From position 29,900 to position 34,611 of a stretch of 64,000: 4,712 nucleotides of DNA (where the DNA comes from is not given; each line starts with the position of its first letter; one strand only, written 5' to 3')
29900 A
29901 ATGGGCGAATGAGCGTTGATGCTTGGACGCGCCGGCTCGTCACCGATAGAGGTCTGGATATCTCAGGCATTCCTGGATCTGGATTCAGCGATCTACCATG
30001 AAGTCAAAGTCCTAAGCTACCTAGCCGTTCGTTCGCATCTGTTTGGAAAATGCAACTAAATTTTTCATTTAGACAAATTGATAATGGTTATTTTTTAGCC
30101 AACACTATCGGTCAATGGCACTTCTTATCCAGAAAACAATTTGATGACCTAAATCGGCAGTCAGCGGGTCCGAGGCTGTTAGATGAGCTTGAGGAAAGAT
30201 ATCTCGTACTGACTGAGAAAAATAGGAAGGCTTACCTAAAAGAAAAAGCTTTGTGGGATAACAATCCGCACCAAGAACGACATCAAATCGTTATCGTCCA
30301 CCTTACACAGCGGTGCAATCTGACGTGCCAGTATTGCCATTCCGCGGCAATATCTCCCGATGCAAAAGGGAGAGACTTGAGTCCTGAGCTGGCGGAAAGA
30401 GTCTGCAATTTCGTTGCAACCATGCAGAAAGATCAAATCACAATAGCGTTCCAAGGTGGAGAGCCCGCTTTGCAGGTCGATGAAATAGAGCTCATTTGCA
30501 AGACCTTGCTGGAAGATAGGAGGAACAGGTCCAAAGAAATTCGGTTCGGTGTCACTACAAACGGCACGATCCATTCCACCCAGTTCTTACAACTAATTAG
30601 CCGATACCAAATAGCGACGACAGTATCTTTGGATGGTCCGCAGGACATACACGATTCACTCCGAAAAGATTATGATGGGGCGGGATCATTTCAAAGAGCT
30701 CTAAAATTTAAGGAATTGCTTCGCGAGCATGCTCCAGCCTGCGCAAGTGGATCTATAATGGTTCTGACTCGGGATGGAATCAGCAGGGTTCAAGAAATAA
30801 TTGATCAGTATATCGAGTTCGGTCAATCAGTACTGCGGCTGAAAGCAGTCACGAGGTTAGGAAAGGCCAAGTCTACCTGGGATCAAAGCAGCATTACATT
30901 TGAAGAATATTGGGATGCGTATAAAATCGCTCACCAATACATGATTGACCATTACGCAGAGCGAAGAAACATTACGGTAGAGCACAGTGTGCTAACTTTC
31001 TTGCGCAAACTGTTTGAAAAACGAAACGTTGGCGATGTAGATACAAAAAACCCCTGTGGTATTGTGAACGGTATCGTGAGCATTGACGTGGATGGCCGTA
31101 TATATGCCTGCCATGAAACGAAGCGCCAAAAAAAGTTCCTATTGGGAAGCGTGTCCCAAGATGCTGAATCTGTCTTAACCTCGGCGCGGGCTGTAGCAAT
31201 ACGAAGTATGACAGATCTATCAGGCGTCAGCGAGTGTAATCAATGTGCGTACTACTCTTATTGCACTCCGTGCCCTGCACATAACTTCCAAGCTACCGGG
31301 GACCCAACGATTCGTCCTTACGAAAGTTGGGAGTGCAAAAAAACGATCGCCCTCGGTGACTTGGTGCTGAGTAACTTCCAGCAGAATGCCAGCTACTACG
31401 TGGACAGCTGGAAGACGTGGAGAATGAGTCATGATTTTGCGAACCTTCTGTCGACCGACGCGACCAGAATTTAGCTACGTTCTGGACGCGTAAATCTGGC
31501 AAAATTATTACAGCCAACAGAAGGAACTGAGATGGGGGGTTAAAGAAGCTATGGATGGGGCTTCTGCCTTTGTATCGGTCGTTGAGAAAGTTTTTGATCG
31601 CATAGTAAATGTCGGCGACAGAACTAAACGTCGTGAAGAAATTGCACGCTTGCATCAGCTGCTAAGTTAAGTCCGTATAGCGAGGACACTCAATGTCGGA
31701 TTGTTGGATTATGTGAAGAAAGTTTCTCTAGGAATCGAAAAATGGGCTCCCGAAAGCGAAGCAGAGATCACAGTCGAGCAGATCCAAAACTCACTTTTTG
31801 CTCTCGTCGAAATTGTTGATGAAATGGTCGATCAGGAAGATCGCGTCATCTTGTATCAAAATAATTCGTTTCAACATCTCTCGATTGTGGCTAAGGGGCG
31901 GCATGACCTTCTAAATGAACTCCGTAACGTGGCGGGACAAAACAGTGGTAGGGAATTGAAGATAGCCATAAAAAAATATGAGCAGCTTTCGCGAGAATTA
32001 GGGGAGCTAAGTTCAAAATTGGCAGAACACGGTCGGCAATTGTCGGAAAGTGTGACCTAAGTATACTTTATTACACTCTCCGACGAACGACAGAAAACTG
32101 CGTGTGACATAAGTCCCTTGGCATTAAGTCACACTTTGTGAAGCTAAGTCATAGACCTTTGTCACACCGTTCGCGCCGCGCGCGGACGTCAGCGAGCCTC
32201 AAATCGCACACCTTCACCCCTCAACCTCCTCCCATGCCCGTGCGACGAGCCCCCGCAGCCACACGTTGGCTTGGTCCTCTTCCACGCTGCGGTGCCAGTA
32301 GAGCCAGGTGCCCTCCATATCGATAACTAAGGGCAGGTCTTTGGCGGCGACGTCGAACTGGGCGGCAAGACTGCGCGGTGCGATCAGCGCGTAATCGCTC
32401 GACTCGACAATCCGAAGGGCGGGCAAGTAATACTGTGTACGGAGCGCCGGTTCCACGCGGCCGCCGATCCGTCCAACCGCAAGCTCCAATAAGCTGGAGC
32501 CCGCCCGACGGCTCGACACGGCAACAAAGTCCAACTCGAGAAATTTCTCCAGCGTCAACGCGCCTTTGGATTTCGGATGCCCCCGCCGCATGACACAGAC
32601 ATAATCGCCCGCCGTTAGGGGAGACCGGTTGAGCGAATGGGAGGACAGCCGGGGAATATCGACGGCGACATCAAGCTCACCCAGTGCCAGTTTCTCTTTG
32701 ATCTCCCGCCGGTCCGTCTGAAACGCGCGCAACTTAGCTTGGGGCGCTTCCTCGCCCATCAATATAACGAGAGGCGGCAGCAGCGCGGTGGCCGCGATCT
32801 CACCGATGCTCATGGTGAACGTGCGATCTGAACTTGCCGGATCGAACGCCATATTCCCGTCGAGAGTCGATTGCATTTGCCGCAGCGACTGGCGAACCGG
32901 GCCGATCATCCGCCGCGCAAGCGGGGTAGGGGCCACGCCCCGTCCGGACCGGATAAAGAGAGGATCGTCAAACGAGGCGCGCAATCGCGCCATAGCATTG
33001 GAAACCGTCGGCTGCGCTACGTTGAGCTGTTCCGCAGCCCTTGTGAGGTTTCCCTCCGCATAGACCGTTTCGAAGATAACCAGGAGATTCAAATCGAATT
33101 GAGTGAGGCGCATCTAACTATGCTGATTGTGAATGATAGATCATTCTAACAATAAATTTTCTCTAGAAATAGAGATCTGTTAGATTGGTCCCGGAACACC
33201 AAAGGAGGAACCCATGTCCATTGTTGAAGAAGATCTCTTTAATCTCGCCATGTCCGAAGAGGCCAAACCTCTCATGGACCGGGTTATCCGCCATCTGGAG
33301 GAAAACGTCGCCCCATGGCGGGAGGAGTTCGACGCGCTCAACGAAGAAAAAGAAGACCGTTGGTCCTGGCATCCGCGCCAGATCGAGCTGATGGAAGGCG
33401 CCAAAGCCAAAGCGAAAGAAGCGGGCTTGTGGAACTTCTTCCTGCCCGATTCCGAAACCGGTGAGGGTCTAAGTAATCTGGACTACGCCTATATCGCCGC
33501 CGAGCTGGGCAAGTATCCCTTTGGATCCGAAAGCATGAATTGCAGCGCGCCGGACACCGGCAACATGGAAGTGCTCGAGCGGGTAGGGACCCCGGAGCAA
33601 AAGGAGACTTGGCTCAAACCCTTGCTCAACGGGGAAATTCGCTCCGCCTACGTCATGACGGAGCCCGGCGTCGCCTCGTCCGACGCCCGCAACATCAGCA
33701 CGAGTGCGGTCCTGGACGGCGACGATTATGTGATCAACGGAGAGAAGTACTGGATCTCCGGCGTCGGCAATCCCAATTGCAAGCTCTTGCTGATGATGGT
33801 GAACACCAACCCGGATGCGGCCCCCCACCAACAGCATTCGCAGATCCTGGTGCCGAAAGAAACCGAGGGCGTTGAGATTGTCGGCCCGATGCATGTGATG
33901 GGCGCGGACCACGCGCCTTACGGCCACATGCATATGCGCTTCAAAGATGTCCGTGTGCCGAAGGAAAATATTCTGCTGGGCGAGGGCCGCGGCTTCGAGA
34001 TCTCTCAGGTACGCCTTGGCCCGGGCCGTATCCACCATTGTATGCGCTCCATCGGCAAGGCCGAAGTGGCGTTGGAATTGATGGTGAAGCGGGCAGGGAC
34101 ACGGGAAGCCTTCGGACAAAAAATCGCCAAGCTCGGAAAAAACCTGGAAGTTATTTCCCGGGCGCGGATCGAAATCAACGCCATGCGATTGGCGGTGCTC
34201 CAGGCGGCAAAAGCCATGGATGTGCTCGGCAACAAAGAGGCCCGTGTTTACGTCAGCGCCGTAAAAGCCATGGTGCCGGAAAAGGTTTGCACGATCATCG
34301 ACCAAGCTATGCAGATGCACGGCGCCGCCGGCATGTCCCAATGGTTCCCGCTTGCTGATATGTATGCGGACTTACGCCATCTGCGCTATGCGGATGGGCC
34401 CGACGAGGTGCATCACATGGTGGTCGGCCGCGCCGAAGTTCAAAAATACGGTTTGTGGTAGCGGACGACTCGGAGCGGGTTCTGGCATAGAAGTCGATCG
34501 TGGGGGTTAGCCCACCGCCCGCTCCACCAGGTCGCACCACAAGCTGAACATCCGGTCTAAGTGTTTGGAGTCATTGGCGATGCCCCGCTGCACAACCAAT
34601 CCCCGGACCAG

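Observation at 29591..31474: Putative RiPP locus: Cys-free aromatic/Asp/Asn-rich precursor plus radical-SAM/SPASM maturase with RRE-like N-terminus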

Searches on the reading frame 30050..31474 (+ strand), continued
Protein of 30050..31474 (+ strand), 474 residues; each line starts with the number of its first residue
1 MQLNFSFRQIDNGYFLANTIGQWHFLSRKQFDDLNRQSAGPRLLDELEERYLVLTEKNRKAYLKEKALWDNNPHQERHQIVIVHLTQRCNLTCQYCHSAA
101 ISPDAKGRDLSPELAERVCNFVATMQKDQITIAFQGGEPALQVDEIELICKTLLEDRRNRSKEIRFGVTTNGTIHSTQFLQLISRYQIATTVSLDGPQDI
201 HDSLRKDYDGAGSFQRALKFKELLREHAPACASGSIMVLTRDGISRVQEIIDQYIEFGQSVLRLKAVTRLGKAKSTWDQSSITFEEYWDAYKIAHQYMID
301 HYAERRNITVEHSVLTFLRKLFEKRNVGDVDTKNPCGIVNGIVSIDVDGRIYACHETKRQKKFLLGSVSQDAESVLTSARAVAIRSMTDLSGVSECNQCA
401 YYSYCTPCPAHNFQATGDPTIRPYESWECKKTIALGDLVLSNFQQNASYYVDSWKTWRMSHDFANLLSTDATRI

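Call 85: find_encoding_contigs(protein=P0001, flank=500, max_places=2)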
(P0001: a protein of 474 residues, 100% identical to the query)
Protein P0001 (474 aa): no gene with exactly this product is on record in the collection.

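Call 87: search_protein_families(library=ncbifam, alignment_id=A2, max_evalue=1e-10)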
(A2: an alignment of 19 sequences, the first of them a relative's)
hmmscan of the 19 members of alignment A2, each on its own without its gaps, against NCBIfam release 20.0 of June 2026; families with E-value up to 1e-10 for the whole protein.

A. member 1, P0001 (474 aa): 50 families (the best 25 are shown)
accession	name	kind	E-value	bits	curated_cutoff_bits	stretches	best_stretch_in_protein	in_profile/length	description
TIGR03978.1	rSAM_paired_1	equivalog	1.9e-82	277.5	370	1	3-457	2-465/466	His-Xaa-Ser system radical SAM maturase HxsB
NF047865.1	rSAM_PapB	equivalog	1.1e-48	166.2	340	1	82-420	6-328/330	PapB family radical SAM/SPASM ranthipeptide maturase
NF041298.1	rSAM_mat_DynA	equivalog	4.3e-35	121.3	450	1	81-424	3-337/356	dynobactin maturation radical SAM/SPASM protein DynA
TIGR04064.1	rSAM_nif11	equivalog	3e-32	112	518.7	1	58-426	57-417/459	nif11-like peptide radical SAM maturase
TIGR04068.1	rSAM_ocin_clost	equivalog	7.5e-31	107.5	500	1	75-411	80-423/462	Cys-rich peptide radical SAM maturase CcpM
TIGR03906.1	quino_hemo_SAM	equivalog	3.8e-30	104.9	453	1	79-426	94-432/467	quinohemoprotein amine dehydrogenase maturation protein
NF040492.1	not_ScfB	exception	9.4e-29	100.6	855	1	77-426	93-432/450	ScfB-related radical SAM/SPASM orphan maturase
TIGR03942.1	sulfatase_rSAM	equivalog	1.3e-28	100.1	349.45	1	84-418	6-334/363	anaerobic sulfatase maturase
NF041707.1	rSAM_YhhB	equivalog_domain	7e-28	97.6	445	1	81-416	4-341/369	cyclophane-forming radical SAM/SPASM peptide maturase YhhB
TIGR03974.1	rSAM_six_Cys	equivalog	1.1e-27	97.1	425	1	75-418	93-426/451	thioether cross-link-forming SCIFF peptide maturase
TIGR04280.1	geopep_mat_rSAM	hypoth_equivalog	6.4e-27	94.6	400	1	50-405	55-388/428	geopeptide radical SAM maturase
TIGR04115.1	rSAM_Cxxx_rpt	equivalog_domain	1e-26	94.3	350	1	81-430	4-347/359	radical SAM peptide maturase, CXXX-repeat target family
NF041718.1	rSAM_phane_AMC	equivalog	1.3e-26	93.5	425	1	78-412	5-330/362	cyclophane-forming radical SAM peptide maturase AmcB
TIGR04083.1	rSAM_pep_methan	hypoth_equivalog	2.6e-25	89.1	300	1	83-416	4-318/376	TIGR04083 family peptide-modifying radical SAM enzyme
TIGR04163.1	rSAM_cobopep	equivalog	3e-25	88.9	375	1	80-418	65-397/428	peptide-modifying radical SAM enzyme CbpB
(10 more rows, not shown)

B. families by the number of members that match (of 19 scanned): 61 families (the first 25 are shown)
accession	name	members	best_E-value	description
TIGR03978.1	rSAM_paired_1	19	2.2e-90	His-Xaa-Ser system radical SAM maturase HxsB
NF047865.1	rSAM_PapB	19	1.1e-48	PapB family radical SAM/SPASM ranthipeptide maturase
NF041298.1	rSAM_mat_DynA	19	1.6e-38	dynobactin maturation radical SAM/SPASM protein DynA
TIGR04068.1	rSAM_ocin_clost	19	9e-38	Cys-rich peptide radical SAM maturase CcpM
TIGR03906.1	quino_hemo_SAM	19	6.9e-37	quinohemoprotein amine dehydrogenase maturation protein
NF040492.1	not_ScfB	19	2.4e-35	ScfB-related radical SAM/SPASM orphan maturase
TIGR03974.1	rSAM_six_Cys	19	2.4e-34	thioether cross-link-forming SCIFF peptide maturase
TIGR03942.1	sulfatase_rSAM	19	9.7e-34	anaerobic sulfatase maturase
TIGR04064.1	rSAM_nif11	19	2.2e-33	nif11-like peptide radical SAM maturase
NF038107.1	rSAM_NF038107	19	2.7e-30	Cys-every-fifth radical SAM/SPASM peptide maturase CefB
TIGR04280.1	geopep_mat_rSAM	19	6.4e-30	geopeptide radical SAM maturase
TIGR04083.1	rSAM_pep_methan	19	5.8e-28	TIGR04083 family peptide-modifying radical SAM enzyme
NF041707.1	rSAM_YhhB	19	7e-28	cyclophane-forming radical SAM/SPASM peptide maturase YhhB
TIGR04163.1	rSAM_cobopep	19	1.2e-27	peptide-modifying radical SAM enzyme CbpB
TIGR04115.1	rSAM_Cxxx_rpt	19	1e-26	radical SAM peptide maturase, CXXX-repeat target family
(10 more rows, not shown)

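Call 93: search_protein_families(library=padloc, proteins=[L009:7091-10756:-, L005:3081-4355:-, L090:484-1158:+, L090:1459-1884:+, L090:1860-2345:+, L002:2254-3144:-, L004:5748-6269:-, L006:3811-4827:-, L089:643-1686:-], max_evalue=0.001)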
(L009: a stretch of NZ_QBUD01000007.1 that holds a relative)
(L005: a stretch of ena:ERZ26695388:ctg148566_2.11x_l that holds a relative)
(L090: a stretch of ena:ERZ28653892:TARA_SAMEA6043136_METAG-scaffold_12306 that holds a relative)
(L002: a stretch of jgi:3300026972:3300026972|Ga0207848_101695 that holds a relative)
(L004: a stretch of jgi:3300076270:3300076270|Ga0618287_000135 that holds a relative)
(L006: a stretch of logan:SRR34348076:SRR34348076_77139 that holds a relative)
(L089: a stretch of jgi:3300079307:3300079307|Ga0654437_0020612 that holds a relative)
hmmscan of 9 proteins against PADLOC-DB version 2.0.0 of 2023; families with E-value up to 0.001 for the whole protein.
L009:7091-10756:- (1221 aa): 0 families

L005:3081-4355:- (424 aa): 0 families

L090:484-1158:+ (224 aa): 0 families

L090:1459-1884:+ (141 aa): 0 families

L090:1860-2345:+ (161 aa): 0 families

L002:2254-3144:- (296 aa): 0 families

L004:5748-6269:- (173 aa): 0 families

L006:3811-4827:- (338 aa): 0 families

L089:643-1686:- (347 aa): 0 families

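Call 94: search_protein_families(library=phrogs, proteins=[L002:2254-3144:-, L002:3141-3500:-, L002:3497-4072:-, L005:3081-4355:-, L090:484-1158:+, L090:1459-1884:+, L090:1860-2345:+, L009:7091-10756:-], max_evalue=0.001)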
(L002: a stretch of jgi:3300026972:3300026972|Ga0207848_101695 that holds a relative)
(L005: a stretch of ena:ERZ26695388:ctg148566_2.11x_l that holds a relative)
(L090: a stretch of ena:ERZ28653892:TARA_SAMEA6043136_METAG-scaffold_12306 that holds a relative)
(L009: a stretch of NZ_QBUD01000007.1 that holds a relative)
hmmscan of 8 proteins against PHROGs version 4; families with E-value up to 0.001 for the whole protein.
L002:2254-3144:- (296 aa): 0 families

L002:3141-3500:- (119 aa): 0 families

L002:3497-4072:- (191 aa): 3 families
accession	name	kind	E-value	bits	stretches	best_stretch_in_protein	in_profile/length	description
phrog_332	-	connector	1.1e-10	41.5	1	6-188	358-545/560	head-tail adaptor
phrog_21643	-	unknown function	1.1e-06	28.9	1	6-184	68-250/268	-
phrog_449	-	connector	3.6e-06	26.7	1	33-182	365-510/520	head-tail adaptor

L005:3081-4355:- (424 aa): 0 families

L090:484-1158:+ (224 aa): 1 family
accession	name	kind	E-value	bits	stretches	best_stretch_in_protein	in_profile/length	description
phrog_28389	-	unknown function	0.00094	19.5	0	45-158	22-135/219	-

L090:1459-1884:+ (141 aa): 0 families

L090:1860-2345:+ (161 aa): 0 families

L009:7091-10756:- (1221 aa): 0 families

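Call 98: find_homologous_proteins(query=A2, max_evalue=1e-40)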
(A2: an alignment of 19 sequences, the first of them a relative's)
Query A2 (19 sequences) (474 aa, profile of the alignment): 22 proteins with E <= 1e-40 among 8000 candidates.
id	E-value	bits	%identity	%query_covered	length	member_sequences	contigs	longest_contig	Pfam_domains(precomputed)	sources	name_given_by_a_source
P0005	7.5e-220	748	44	95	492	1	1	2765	PF04055.28,PF13353.12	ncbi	-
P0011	2.9e-219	747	40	95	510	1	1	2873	PF04055.28,PF13353.12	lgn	-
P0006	7.1e-219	745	44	95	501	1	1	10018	PF04055.28,PF13353.12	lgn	-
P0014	2.7e-217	740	39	95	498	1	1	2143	PF04055.28,PF13353.12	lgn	-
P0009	1.0e-216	738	41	97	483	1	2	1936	PF04055.28,PF13353.12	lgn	-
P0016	1.6e-216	738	37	95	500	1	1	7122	PF04055.28,PF13353.12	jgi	jgi:uncharacterized protein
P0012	1.6e-216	737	39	95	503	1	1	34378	PF04055.28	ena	-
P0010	4.9e-214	729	40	95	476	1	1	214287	PF04055.28,PF13353.12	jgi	jgi:uncharacterized protein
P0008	6.8e-212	722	41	97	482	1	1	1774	PF04055.28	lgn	-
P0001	5.7e-207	706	100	100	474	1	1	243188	PF04055.28,PF13353.12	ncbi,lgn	-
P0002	1.4e-204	698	52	98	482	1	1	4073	PF13186.12,PF04055.28,PF13353.12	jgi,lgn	-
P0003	3.7e-203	693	51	99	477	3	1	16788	PF04055.28,PF13353.12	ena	-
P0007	6.2e-203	693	42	95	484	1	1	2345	PF04055.28,PF13353.12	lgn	-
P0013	2.0e-202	691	37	95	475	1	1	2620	PF04055.28,PF13353.12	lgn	-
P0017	6.6e-190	650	38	95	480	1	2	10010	PF04055.28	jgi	jgi:uncharacterized protein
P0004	6.8e-183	627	44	98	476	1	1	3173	PF04055.28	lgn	-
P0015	1.9e-180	619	38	95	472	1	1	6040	PF04055.28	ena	-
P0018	2.7e-179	615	37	99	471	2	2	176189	PF04055.28,PF13353.12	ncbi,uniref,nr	ncbi:radical SAM/SPASM domain-containing protein [Sinorhizobium meliloti]|uniref:radical SAM/SPASM d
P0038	4.7e-179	614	40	96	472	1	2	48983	PF04055.28,PF13353.12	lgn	-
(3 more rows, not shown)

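Call 99: find_encoding_contigs(protein=P0038, flank=8000, max_places=2)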
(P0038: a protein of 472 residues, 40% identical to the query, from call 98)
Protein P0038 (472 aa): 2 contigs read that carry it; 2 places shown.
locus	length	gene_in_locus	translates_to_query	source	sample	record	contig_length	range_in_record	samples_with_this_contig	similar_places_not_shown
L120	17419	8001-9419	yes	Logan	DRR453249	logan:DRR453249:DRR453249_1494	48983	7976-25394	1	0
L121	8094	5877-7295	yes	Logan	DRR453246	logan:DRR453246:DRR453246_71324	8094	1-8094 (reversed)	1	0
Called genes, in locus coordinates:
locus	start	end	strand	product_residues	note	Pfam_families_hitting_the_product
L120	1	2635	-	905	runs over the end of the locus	PF00069:Pkinase, PF07714:PK_Tyr_Ser-Thr, PF13424:TPR_12 (faint), PF13181:TPR_8 (faint)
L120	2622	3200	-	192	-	PF13384:HTH_23, PF13518:HTH_28 (weak)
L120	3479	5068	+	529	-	PF00474:SSF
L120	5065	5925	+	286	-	PF13621:Cupin_8 (faint), PF08007:JmjC_2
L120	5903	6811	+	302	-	PF08007:JmjC_2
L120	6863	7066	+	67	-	PF04149:DUF397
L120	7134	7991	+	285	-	PF05721:PhyH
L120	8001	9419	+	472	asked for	PF04055:Radical_SAM, PF13353:Fer4_12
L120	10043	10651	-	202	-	PF00239:Resolvase, PF02796:HTH_7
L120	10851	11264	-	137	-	PF05930:Phage_AlpA (weak)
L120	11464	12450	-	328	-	PF05496:RuvB_N, PF00004:AAA, PF17864:AAA_lid_4, PF05491:WHD_RuvB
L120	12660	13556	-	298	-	PF08401:ArdcN, PF18818:MPTase-PolyVal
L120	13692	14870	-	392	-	PF04326:SLFN_AlbA_2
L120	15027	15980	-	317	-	-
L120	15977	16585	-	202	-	PF02668:TauD (weak)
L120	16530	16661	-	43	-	-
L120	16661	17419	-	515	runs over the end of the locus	-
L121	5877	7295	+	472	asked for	PF04055:Radical_SAM, PF13353:Fer4_12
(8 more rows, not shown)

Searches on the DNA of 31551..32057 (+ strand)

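Call 104: search_dna_similar(query=window:31551-32057:+, collection=plasmids, mode=distant, max_rows=5)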
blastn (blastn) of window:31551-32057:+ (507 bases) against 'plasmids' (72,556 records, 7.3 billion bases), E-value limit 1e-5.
No match.

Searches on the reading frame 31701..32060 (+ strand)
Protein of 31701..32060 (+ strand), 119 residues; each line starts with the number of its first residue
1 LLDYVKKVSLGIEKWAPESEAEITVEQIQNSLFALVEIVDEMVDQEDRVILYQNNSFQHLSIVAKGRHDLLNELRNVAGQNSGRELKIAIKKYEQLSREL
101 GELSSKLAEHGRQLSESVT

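Call 4: search_protein_families(library=pfam, proteins=[window:31701-32060:+], max_evalue=1)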
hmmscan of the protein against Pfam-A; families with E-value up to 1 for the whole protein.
window:31701-32060:+ (119 aa): 1 family
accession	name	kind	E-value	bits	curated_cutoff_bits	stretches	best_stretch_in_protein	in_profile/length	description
PF25764.1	KIF21A_4th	-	0.011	15.9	33.1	1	59-115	69-128/183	KIF21A-like domain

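Call 5: search_protein_families(library=ncbifam, proteins=[window:31701-32060:+], max_evalue=1)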
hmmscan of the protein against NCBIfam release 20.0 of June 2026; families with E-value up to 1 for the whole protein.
window:31701-32060:+ (119 aa): 0 families

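Call 31: search_protein_families(library=padloc, proteins=[window:31701-32057:+], max_evalue=0.1)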
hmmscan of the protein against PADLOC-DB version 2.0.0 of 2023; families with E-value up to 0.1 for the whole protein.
window:31701-32057:+ (119 aa): 0 families

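Call 94: search_protein_families(library=phrogs, proteins=[window:31701-32057:+], max_evalue=0.001)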
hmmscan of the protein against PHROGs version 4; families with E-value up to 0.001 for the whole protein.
window:31701-32057:+ (119 aa): 0 families

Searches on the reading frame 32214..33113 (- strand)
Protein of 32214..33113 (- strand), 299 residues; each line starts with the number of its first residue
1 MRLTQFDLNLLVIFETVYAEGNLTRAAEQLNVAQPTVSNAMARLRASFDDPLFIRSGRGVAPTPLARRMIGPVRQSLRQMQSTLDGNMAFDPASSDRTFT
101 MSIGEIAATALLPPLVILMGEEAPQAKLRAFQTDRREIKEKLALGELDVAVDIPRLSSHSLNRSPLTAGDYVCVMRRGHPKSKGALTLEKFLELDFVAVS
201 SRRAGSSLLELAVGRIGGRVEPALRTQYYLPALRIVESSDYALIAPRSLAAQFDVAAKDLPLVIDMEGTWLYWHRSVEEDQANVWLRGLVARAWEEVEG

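Call 84: search_protein_families(library=pfam, proteins=[window:32214-33113:-], max_evalue=0.00001)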
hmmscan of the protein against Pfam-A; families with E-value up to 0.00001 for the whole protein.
window:32214-33113:- (299 aa): 2 families
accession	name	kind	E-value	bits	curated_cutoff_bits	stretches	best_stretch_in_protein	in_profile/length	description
PF03466.25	LysR_substrate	-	1e-19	71.2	28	1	96-292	5-206/209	LysR substrate binding domain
PF00126.33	HTH_1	-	1.1e-19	70.6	26.6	1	8-66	1-59/60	Bacterial regulatory helix-turn-helix protein, lysR family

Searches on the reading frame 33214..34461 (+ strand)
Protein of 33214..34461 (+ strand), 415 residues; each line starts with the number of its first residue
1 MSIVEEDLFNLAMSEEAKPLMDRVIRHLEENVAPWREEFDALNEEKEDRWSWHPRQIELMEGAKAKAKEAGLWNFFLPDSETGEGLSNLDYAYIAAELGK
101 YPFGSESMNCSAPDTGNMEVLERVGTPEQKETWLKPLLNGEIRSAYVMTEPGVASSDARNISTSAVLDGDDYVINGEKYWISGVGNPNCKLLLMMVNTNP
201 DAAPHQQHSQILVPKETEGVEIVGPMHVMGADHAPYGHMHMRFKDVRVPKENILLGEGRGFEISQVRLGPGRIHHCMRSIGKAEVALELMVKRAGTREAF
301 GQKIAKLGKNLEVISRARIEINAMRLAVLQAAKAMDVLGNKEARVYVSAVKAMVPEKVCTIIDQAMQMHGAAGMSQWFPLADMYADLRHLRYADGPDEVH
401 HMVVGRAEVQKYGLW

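Call 84: search_protein_families(library=pfam, proteins=[window:33214-34461:+], max_evalue=0.00001)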
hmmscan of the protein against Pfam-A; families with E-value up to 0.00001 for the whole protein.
window:33214-34461:+ (415 aa): 3 families
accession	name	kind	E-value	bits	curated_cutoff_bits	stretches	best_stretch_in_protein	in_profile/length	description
PF00441.29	Acyl-CoA_dh_1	-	1.3e-29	103.7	22.4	1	258-407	1-148/150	Acyl-CoA dehydrogenase, C-terminal domain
PF02770.24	Acyl-CoA_dh_M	-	9.3e-18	64.6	33.3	1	145-245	1-96/97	Acyl-CoA dehydrogenase, middle domain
PF02771.21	Acyl-CoA_dh_N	-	6.1e-12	46.4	22.9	1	14-141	1-113/113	Acyl-CoA dehydrogenase, N-terminal domain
